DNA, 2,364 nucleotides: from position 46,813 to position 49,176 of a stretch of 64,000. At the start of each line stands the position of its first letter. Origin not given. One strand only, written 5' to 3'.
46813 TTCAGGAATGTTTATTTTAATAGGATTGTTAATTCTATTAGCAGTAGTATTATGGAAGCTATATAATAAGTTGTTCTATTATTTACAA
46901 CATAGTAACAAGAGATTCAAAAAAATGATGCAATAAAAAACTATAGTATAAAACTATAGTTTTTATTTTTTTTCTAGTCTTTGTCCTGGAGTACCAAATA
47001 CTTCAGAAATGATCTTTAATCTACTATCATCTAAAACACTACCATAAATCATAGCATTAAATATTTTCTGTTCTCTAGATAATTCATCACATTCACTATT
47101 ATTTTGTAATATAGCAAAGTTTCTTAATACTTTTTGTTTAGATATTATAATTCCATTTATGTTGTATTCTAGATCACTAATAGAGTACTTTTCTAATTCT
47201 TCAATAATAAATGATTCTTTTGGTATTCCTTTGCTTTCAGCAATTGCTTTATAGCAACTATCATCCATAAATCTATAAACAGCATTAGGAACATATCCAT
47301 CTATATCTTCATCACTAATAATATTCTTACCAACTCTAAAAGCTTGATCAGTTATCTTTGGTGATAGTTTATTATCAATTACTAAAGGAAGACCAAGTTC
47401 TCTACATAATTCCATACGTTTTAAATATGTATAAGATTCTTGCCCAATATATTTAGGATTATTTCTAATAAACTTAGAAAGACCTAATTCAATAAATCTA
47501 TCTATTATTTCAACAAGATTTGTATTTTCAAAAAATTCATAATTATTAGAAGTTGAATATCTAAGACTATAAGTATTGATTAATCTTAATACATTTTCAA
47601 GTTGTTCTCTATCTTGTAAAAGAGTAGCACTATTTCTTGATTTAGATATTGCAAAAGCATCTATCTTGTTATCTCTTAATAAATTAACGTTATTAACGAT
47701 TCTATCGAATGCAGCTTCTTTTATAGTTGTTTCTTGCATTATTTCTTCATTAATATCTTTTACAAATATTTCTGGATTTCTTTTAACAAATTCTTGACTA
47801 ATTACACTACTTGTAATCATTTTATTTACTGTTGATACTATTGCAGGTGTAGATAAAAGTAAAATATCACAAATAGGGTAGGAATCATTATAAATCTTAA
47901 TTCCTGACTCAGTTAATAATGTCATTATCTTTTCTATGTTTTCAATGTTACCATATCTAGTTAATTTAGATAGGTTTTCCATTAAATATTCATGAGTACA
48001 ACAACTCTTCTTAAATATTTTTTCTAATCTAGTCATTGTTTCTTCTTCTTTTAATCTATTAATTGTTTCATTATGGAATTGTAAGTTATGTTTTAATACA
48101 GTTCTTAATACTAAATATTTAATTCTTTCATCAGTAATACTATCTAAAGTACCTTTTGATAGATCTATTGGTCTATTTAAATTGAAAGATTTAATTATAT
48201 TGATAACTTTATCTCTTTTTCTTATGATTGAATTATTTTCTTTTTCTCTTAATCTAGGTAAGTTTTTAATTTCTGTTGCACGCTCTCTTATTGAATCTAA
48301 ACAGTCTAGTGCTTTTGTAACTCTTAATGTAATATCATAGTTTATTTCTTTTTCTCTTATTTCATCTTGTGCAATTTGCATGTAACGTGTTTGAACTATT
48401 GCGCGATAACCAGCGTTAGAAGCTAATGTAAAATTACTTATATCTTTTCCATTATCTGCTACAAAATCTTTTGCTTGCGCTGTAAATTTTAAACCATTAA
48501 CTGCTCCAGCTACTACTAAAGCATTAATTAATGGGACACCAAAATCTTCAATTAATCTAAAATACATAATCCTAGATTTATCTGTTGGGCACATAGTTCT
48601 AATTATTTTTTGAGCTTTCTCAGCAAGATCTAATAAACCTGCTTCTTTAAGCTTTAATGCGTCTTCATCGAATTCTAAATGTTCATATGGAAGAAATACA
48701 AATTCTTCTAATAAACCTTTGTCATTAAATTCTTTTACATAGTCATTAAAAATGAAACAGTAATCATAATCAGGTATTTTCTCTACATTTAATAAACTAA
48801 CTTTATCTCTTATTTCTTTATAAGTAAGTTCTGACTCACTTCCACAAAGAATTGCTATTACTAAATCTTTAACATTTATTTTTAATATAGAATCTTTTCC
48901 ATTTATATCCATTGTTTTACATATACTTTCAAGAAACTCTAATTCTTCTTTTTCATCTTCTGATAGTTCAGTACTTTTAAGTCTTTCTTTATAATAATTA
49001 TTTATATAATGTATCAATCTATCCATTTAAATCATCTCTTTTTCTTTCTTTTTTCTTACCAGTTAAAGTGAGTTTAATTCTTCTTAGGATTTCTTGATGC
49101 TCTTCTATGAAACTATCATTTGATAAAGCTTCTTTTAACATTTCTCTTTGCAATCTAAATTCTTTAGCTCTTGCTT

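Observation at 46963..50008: Two-gene operon: an oversized RelE/HigB-fold protein coupled to a 687-aa orphan helical protein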

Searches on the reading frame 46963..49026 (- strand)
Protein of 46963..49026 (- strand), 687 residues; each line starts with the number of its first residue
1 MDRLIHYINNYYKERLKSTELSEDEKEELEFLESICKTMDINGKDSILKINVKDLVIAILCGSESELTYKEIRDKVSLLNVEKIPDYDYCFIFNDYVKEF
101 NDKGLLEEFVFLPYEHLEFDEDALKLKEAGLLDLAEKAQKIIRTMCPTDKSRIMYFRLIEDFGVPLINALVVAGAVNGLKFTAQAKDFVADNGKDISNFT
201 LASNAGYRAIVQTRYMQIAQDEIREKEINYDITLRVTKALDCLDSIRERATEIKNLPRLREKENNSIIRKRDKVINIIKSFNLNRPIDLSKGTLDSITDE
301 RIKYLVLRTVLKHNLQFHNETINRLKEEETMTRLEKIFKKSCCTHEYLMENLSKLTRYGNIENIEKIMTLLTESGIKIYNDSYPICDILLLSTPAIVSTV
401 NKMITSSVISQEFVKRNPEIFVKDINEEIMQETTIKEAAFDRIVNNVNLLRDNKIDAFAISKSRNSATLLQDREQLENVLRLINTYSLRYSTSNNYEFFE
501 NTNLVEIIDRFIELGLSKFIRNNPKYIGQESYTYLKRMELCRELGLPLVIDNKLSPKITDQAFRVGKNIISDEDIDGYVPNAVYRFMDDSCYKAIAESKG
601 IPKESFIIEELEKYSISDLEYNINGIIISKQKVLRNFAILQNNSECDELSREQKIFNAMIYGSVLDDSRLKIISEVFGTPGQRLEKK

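Call 3: search_protein_families(library=pfam, proteins=[window:46963-49026:-], max_evalue=1)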
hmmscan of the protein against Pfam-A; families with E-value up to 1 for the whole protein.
window:46963-49026:- (687 aa): 1 family
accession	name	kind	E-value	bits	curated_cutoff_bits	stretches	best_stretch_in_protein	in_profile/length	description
PF10243.14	MIP-T3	-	0.039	14.4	23.4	0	400-452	9-61/113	Microtubule-binding protein MIP-T3 CH-like domain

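Call 4: search_protein_families(library=ncbifam, proteins=[window:46963-49026:-], max_evalue=1)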
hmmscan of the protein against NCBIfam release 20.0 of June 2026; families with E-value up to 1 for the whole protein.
window:46963-49026:- (687 aa): 0 families

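Call 5: search_protein_families(library=padloc, proteins=[window:46963-49026:-], max_evalue=1)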
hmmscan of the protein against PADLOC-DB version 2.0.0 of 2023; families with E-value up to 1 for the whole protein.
window:46963-49026:- (687 aa): 0 families

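Call 6: search_protein_families(library=phrogs, proteins=[window:46963-49026:-], max_evalue=1)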
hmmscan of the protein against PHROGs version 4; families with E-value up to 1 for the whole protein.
window:46963-49026:- (687 aa): 4 families
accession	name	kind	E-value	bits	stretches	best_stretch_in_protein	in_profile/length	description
phrog_37744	-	unknown function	0.019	15.5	0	433-480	72-120/248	-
phrog_28725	-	unknown function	0.1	13.6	1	321-366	102-147/201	-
phrog_9375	-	unknown function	0.12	13.6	0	610-632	6-28/79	-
phrog_20367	-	unknown function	0.14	13.4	1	168-205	13-50/84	-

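Call 8: find_homologous_proteins(query=window:46963-49026:-, max_evalue=0.001)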
Query window:46963-49026:- (687 aa): 6 proteins with E <= 0.001 among 8000 candidates.
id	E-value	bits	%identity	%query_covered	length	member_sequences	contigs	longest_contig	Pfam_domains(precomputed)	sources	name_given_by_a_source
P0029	0.0e+0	1492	100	100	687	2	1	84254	-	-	-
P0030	2.0e-207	709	52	100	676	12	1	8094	-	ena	-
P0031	9.2e-206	703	52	100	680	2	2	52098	-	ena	-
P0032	2.1e-205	702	51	100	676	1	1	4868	-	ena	-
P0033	1.7e-165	570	44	100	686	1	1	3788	-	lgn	-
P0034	1.1e-126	442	38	99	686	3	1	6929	-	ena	-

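Call 24: find_homologous_proteins(query=A2, max_evalue=0.001)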
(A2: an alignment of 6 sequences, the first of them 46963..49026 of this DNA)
Query A2 (6 sequences) (687 aa, profile of the alignment): 6 proteins with E <= 0.001 among 8000 candidates.
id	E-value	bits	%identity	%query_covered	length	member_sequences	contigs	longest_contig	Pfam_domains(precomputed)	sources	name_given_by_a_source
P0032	0.0e+0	1202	51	100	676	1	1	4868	-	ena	-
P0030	0.0e+0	1202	52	100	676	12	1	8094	-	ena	-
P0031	0.0e+0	1175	52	100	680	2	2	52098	-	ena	-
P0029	0.0e+0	1108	100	100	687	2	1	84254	-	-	-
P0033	0.0e+0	1075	44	100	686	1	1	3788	-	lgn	-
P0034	8.6e-292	988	38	99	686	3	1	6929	-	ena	-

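Call 44: predict_structure(alignment_id=A2)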
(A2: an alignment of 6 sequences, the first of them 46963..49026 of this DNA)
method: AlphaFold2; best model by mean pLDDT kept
length: 687 residues; sequences in the alignment: 6
mean_pLDDT: 63.9   pTM: 0.41
mean pLDDT of the five models: 63.9, 61.4, 60.0, 59.6, 57.4
residues with pLDDT >= 90: 108; 70-90: 201; 50-70: 144; < 50: 234
segments of 3 or more residues with pLDDT < 50: 185-228, 328-396, 414-471, 481-504, 514-516, 562-568, 577-586, 665-668, 679-687
pLDDT, mean of each block of 10 residues (from residue 1): 90 91 94 85 65 91 84 93 84 86 89 86 90 91 90 91 85 83 46 30 29 30 37 65 85 93 93 92 82 83 86 79 59 38 40 36 43 40 39 48 53 46 33 33 39 43 42 51 39 32 49 53 54 64 57 57 47 51 49 70 67 76 66 85 81 81 53 54 37
secondary structure, 60 per line:
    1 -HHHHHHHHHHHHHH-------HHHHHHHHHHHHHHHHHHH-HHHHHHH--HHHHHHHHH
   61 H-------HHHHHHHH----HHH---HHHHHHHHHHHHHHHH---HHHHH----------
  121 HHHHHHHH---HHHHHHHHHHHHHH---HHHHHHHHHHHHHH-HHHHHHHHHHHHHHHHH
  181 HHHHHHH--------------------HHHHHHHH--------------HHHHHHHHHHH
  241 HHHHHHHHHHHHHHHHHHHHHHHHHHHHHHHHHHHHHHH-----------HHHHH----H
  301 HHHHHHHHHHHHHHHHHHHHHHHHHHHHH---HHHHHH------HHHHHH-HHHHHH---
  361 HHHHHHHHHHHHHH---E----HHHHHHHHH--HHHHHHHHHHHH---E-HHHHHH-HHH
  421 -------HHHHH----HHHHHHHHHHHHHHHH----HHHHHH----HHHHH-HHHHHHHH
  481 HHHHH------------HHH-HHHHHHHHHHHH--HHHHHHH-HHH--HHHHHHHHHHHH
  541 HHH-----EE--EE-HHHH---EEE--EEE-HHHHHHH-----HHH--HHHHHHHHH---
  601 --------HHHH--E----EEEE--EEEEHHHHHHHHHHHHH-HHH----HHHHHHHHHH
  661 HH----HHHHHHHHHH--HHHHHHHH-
elements in order (helices of 4 or more, strands of 3 or more residues): H2-15 H23-41 H43-49 H52-61 H69-76 H87-102 H106-110 H121-128 H132-145 H149-162 H164-187 H208-215 H230-279 H291-295 H300-329 H333-338 H345-350 H352-357 H361-374 H383-391 H394-405 H411-416 H428-432 H437-452 H457-462 H467-471 H473-485 H502-513 H516-522 H529-543 H556-559 E563-565 E568-570 H572-578 H589-597 H609-612 E620-623 E626-629 H630-642 H651-662 H667-676 H679-686

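Call 51: fold_search(model_id=the predicted structure, library=pdb)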
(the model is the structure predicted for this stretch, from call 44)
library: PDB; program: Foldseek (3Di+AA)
matches with E <= 10: 54; with E <= 0.001: 0
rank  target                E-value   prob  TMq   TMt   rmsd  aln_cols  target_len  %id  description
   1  9qxt_A                9.6e-01  0.12  0.11  0.10  30.9       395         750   13  E. coli JetABC dimer in the DNA boarding-holding state (released 2025-10-01)
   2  8dd7_B                1.3e+00  0.06  0.08  0.07  37.2       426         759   13  The Cryo-EM structure of Drosophila Cryptochrome in complex with Timeless (released 2023-02-15)
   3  6qnx_A                1.3e+00  0.05  0.10  0.08  36.0       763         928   12  Structure of the SA2/SCC1/CTCF complex (released 2020-01-22)
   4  7tbk_A2               1.5e+00  0.04  0.10  0.07  49.4       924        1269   10  Composite structure of the dilated human nuclear pore complex (NPC) symmetric core generated with a 37A in situ cryo- (released 2022-06-15)
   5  6uri_A                1.7e+00  0.04  0.10  0.10  34.2       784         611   11  HIV-1 Nef in complex with the CD4 cytoplasmic domain and the AP2 clathrin adaptor complex (released 2020-07-29)
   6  3ea5_D                2.4e+00  0.03  0.09  0.08  33.0       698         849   11  Kap95p Binding Induces the Switch Loops of RanGDP to adopt the GTP-bound Conformation: Implications for Nuclear Import (released 2008-10-21)
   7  3ea5_B                2.4e+00  0.02  0.09  0.08  31.5       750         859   10  Kap95p Binding Induces the Switch Loops of RanGDP to adopt the GTP-bound Conformation: Implications for Nuclear Import (released 2008-10-21)
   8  5t8v                  2.5e+00  0.03  0.10  0.06  40.8       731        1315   12  Chaetomium thermophilum cohesin loader SCC2, C-terminal fragment (released 2016-10-19)
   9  4gp1                  3.0e+00  0.03  0.07  0.12  23.0       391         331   13  Crystal structure of ISOPRENOID SYNTHASE A3MSH1 (TARGET EFI-501992) from pyrobaculum calidifontis complexed with DMAPP (released 2012-08-29)
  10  8eu3_C                3.2e+00  0.06  0.10  0.14  25.6       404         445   12  Cryo-EM structure of cGMP bound human CNGA3/CNGB3 channel in GDN, transition state 1 (released 2023-08-02)
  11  9qxu_B                3.2e+00  0.06  0.11  0.10  30.3       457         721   10  JetABC DNA loaded state monomer (open) (released 2025-10-01)
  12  7zf1_A                3.2e+00  0.03  0.10  0.07  32.2       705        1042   12  Structure of ubiquitinated FANCI in complex with FANCD2 and double-stranded DNA (released 2022-11-16)
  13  8ip3_A                3.9e+00  0.05  0.07  0.13  22.9       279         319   10  Cryo-EM structure of hMRS2-Mg (released 2023-06-14)
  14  8tup_A                3.9e+00  0.04  0.06  0.11  24.8       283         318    8  Cryo-EM structure of the human MRS2 magnesium channel under Mg2+-free condition (released 2023-09-13)
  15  4phq_B                4.1e+00  0.08  0.11  0.22  24.2       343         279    9  ClyA CC6/264 ox (6-303) (released 2014-09-24)
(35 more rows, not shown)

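Call 52: search_protein_representatives(alignment_id=A2)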
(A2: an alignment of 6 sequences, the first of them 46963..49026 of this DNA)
Query: 6 sequences, 675 profile positions. Proteins with E-value up to 0.001 (for the whole library): 315; up to 1e-10: 156; up to 1e-30: 41. The best 150 are listed.
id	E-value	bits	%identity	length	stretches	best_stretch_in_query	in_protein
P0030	0.0e+00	1201.9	-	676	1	1-675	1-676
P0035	2.1e-281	951.7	-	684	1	1-675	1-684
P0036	8.6e-211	718.3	-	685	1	1-669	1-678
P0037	1.0e-192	658.6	-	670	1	1-667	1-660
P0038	2.3e-190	650.8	-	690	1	1-674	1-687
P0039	1.0e-171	589.2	-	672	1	1-668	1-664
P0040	2.4e-129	449.2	-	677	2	232-674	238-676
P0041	1.1e-122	427.1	-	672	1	1-672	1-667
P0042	5.9e-107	375.2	-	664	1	1-667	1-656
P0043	8.9e-105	368.0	-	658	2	317-674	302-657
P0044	3.9e-100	352.6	-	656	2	226-674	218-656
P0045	1.2e-99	351.0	-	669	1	1-666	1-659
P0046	1.6e-96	340.7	-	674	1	17-674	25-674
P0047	2.0e-95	337.1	-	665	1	1-667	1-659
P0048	6.3e-95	335.4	-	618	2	234-672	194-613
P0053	7.7e-87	308.7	-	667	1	1-675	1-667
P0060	1.1e-41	159.5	-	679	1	20-674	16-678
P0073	6.1e-32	127.3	-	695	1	1-670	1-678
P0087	4.8e-27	111.1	-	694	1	22-663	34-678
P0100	1.7e-23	99.4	-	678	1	1-664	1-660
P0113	1.6e-20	89.6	-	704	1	25-652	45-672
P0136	8.3e-16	74.0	-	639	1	23-672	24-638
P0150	5.0e-14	68.1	-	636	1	23-669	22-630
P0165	1.9e-12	62.9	-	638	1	20-666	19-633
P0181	2.4e-11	59.2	-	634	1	26-667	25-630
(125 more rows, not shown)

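Call 53: list_cluster_members(proteins=[P0041, P0053, P0060, P0073, P0087, P0100, P0113, P0136, P0165, P0181])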
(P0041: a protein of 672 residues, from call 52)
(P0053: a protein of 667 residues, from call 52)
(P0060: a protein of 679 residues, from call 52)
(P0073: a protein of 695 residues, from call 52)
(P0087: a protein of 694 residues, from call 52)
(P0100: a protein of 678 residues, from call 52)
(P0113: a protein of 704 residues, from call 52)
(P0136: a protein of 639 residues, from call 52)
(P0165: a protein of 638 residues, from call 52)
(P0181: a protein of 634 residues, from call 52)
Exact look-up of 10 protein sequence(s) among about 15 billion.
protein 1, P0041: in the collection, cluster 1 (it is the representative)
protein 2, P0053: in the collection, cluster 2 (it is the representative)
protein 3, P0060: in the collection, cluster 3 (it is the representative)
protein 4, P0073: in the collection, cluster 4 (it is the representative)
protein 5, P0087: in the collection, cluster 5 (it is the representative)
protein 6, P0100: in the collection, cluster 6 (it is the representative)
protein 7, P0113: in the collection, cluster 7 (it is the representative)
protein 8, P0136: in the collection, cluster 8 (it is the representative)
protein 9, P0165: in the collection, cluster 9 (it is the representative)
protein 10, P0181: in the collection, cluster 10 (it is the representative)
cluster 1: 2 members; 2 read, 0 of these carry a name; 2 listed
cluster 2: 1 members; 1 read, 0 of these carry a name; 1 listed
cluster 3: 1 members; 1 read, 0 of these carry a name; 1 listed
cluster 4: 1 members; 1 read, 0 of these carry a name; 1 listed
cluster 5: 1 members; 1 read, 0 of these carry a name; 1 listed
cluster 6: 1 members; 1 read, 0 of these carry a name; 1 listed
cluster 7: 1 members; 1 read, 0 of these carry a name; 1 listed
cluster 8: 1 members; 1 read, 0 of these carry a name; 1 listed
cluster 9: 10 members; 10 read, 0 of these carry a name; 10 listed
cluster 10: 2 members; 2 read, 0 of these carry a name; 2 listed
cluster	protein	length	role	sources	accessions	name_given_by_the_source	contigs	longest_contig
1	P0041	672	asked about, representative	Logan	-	-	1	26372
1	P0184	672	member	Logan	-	-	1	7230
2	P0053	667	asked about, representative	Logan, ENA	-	-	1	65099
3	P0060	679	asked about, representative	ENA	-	-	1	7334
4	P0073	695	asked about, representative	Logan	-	-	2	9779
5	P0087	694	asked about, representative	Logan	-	-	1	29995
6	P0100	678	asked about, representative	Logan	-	-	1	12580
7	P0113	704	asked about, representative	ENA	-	-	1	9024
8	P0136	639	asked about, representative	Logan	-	-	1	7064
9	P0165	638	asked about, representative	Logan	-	-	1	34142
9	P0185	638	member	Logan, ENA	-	-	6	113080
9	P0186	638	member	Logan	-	-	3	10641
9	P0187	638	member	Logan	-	-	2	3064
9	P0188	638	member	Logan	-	-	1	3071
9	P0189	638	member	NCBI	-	-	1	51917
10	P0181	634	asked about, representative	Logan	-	-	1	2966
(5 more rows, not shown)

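Call 54: search_protein_families(library=pfam, proteins=[P0041, P0060, P0073, P0087, P0100, P0113, P0136, P0150, P0165, P0181], max_evalue=0.1)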
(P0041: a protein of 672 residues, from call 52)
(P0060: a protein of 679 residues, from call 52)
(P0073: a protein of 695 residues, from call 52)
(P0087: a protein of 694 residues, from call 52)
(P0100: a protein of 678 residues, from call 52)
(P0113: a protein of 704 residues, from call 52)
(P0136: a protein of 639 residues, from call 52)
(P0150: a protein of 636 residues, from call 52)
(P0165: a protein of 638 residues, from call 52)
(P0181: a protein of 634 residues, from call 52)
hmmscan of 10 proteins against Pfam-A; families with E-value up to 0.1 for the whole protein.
P0041 (672 aa): 3 families
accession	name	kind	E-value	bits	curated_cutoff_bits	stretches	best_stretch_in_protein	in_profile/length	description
PF22259.3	GPR128_GAIN_subdomA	-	0.0054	17.6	22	1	603-652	3-52/101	GPR128, GAIN subdomain A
PF01652.23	IF4E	-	0.014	15.6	28.7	1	78-214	22-151/158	Eukaryotic initiation factor 4E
PF24954.1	DUF7763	-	0.084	13.6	27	0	1-40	9-49/77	Domain of unknown function (DUF7763)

P0060 (679 aa): 0 families

P0073 (695 aa): 0 families

P0087 (694 aa): 2 families
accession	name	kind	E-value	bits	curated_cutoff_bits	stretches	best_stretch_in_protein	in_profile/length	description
PF24005.1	DUF7320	-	0.0094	16.4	27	0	283-310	47-74/78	Domain of unknown function (DUF7320)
PF02671.26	PAH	-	0.024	14.8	21.3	0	67-89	7-30/45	Paired amphipathic helix repeat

P0100 (678 aa): 0 families

P0113 (704 aa): 3 families
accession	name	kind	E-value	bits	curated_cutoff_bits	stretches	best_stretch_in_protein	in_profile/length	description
PF24183.1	DUF7412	-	0.025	15.1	27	1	176-249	49-122/158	Family of unknown function (DUF7412)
PF25450.1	Rab11-FIP3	-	0.034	14.9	31.9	1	225-292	36-103/125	Rab11-FIP3-like domain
PF10046.14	BLOC1_2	-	0.073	13.9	33.4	0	232-287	26-81/96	Biogenesis of lysosome-related organelles complex-1 subunit 2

P0136 (639 aa): 2 families
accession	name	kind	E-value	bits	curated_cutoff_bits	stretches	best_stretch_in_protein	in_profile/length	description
PF05155.20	G2P_X_C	-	0.0068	17.4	25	0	313-348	33-68/88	Replication-associated protein G2P C-terminal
PF21859.2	Replitron_HUH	-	0.012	16.4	28.5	1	278-349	2-71/128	Replitron, HUH endonuclease domain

P0150 (636 aa): 0 families

P0165 (638 aa): 0 families

P0181 (634 aa): 2 families
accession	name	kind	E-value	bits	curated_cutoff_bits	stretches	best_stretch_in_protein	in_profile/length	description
PF12627.12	PolyA_pol_RNAbd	-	0.017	15.3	22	1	268-301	9-42/64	Probable RNA and SrmB- binding site of polymerase A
PF08349.16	DUF1722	-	0.069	13.9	22.5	0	228-302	28-102/117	Protein of unknown function (DUF1722)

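Call 55: find_encoding_contigs(protein=P0185, flank=8000, max_places=2)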
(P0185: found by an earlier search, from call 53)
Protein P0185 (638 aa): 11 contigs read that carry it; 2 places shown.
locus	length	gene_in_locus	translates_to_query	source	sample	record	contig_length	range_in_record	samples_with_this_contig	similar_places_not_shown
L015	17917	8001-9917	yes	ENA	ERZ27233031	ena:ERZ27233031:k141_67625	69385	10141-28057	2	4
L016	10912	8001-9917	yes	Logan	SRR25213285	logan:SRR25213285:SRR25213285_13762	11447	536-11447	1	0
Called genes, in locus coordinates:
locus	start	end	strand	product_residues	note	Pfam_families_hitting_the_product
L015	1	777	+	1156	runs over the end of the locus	PF20044:DUF6446 (faint)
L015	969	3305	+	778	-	PF12705:PDDEXK_1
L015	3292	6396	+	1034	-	PF00580:UvrD-helicase, PF01443:Viral_helicase1 (faint), PF13245:AAA_19, PF00580:UvrD-helicase, PF13361:UvrD_C, PF13538:UvrD_C_2 (faint)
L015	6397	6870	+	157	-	PF01451:LMWPc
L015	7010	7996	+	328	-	-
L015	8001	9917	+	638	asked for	-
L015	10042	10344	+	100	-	PF00829:Ribosomal_L21p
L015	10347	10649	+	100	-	PF04327:Peptidase_Prp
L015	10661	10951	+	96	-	PF01016:Ribosomal_L27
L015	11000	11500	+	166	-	-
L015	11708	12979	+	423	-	PF01018:GTP1_OBG, PF02421:FeoB_N, PF01926:MMR_HSR1, PF09269:DUF1967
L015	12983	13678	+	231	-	PF03372:Exo_endo_phos, PF14529:Exo_endo_phos_2 (weak)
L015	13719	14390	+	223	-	-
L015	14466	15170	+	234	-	-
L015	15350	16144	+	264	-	PF01627:Hpt (weak), PF00072:Response_reg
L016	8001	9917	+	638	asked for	-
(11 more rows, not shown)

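Call 61: find_encoding_contigs(protein=P0087, flank=7000, max_places=1)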
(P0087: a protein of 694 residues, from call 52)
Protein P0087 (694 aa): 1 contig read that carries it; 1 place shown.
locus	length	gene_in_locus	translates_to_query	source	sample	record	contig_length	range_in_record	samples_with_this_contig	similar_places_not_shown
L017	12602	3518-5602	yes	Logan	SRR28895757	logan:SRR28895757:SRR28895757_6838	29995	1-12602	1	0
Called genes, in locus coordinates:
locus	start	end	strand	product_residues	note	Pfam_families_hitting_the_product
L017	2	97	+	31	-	?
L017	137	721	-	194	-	PF01205:Impact_N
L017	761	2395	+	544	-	PF13087:AAA_12 (faint), PF00580:UvrD-helicase, PF13245:AAA_19, PF13361:UvrD_C, PF13604:AAA_30 (faint), PF01443:Viral_helicase1 (faint), PF13538:UvrD_C_2 (faint)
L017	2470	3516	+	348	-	-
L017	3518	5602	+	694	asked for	-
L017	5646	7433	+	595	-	PF01541:GIY-YIG, PF27096:UvrC_M, PF22920:UvrC_RNaseH, PF08459:UvrC_RNaseH_dom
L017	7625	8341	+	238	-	-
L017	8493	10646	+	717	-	PF00664:ABC_membrane, PF00005:ABC_tran, PF02463:SMC_N (faint)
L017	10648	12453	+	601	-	PF00664:ABC_membrane, PF00005:ABC_tran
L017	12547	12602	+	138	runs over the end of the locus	-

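Call 62: find_encoding_contigs(protein=P0053, flank=7000, max_places=1)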
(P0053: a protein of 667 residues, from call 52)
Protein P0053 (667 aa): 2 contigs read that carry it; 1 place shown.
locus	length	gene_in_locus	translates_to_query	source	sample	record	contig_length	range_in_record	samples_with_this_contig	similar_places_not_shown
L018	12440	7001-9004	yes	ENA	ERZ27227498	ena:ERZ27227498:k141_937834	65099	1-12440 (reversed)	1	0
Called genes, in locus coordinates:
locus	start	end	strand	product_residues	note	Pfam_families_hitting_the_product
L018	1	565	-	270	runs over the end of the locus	-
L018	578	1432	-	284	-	PF02086:MethyltransfD12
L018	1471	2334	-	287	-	-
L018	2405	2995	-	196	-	PF07963:N_methyl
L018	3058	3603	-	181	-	PF01765:RRF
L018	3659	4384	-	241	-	PF00561:Abhydrolase_1, PF12146:Hydrolase_4, PF12697:Abhydrolase_6, PF20434:BD-FAE (weak), PF10230:LIDHydrolase (weak), PF01738:DLH (faint), PF02230:Abhydrolase_2 (faint), PF12146:Hydrolase_4, +2 more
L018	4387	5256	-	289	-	PF02666:PS_Dcarbxylase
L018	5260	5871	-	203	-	PF01066:CDP-OH_P_transf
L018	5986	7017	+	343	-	-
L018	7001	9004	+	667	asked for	-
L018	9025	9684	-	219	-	-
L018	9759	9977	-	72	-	PF11213:DUF3006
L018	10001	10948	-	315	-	PF00753:Lactamase_B, PF23023:Anti-Pycsar_Apyc1 (weak), PF12706:Lactamase_B_2 (weak)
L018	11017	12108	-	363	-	-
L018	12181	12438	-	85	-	?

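Call 63: find_encoding_contigs(protein=P0113, flank=7000, max_places=1)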
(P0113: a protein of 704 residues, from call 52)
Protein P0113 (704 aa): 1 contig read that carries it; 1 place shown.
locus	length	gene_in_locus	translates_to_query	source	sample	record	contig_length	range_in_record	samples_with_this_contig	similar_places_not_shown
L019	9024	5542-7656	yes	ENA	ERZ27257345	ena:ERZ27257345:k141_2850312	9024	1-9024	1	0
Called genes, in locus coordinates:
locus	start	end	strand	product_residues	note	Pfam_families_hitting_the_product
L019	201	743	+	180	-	-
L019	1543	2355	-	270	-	PF08843:AbiEii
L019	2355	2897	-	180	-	-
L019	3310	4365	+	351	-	PF16286:DUF4932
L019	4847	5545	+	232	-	-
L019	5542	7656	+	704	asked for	-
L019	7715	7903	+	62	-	-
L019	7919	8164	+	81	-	-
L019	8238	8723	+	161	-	PF00293:NUDIX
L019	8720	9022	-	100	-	?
